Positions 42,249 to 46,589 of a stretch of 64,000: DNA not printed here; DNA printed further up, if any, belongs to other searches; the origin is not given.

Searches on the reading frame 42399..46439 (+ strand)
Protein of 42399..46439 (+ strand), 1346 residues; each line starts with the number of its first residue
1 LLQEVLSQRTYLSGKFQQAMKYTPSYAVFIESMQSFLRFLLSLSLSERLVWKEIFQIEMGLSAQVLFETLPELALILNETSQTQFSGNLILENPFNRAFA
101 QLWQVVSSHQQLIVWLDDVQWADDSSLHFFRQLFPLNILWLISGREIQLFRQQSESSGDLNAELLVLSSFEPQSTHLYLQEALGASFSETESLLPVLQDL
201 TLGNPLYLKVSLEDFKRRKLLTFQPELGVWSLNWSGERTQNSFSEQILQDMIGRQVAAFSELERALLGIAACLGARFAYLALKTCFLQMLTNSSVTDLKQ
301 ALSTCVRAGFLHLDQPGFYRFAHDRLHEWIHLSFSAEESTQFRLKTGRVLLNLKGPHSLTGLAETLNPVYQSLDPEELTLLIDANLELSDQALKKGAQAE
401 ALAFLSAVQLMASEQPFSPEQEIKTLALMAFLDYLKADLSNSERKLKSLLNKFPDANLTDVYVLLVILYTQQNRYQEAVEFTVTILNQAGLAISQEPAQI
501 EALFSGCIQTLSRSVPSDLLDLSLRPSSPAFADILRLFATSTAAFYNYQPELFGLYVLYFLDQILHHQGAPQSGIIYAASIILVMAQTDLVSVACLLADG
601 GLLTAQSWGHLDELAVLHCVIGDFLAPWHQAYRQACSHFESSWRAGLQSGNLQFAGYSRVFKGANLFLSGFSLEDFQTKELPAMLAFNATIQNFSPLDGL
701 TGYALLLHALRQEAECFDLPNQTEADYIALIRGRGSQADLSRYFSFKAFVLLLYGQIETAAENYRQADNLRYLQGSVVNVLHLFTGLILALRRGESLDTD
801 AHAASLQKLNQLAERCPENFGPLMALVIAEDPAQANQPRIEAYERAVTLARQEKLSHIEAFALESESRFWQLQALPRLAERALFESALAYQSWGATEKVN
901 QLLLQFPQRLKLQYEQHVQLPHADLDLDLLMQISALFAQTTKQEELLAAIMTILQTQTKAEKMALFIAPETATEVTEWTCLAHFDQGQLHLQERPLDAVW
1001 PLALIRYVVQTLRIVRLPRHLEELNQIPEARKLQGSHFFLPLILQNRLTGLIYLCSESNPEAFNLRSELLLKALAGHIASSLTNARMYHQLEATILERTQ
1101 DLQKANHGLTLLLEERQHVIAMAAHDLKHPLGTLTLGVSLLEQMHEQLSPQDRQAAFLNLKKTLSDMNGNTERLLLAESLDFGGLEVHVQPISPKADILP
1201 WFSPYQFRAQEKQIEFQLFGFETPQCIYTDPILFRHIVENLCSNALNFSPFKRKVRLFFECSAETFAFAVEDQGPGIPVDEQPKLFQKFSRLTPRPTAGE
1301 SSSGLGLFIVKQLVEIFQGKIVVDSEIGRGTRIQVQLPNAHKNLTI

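Call 15: search_protein_families(library=pfam, proteins=[window:42399-46439:+], max_evalue=1)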
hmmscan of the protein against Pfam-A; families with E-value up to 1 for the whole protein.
window:42399-46439:+ (1346 aa): 9 families
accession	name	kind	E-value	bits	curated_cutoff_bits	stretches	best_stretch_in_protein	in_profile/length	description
PF02518.31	HATPase_c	-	1.4e-23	83.9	26.4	1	1230-1339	2-109/111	Histidine kinase-, DNA gyrase B-, and HSP90-like ATPase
PF13191.12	AAA_16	-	2.2e-07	32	32.6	1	9-136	53-158/167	AAA ATPase domain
PF01590.32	GAF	-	2.2e-05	25.4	22.4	1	944-1082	3-133/133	GAF domain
PF13185.12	GAF_2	-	5.2e-05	23.9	28.6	1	944-1081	5-134/136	GAF domain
PF13581.12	HATPase_c_2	-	5.8e-05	23.6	27.4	1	1240-1316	38-111/127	Histidine kinase-like ATPase domain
PF13492.12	GAF_3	-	0.00018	22.3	27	1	943-1084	2-129/129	GAF domain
PF00512.31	HisKA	-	0.0027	18.2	26.9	1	1116-1177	2-60/66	His Kinase A (phospho-acceptor) domain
PF22217.1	ACDH-11_C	-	0.12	13.2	27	1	1071-1161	3-94/122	Acyl-CoA dehydrogenase 11 C-terminal domain-like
PF13181.12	TPR_8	-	0.29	11.8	25.7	0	460-481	2-23/34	Tetratricopeptide repeat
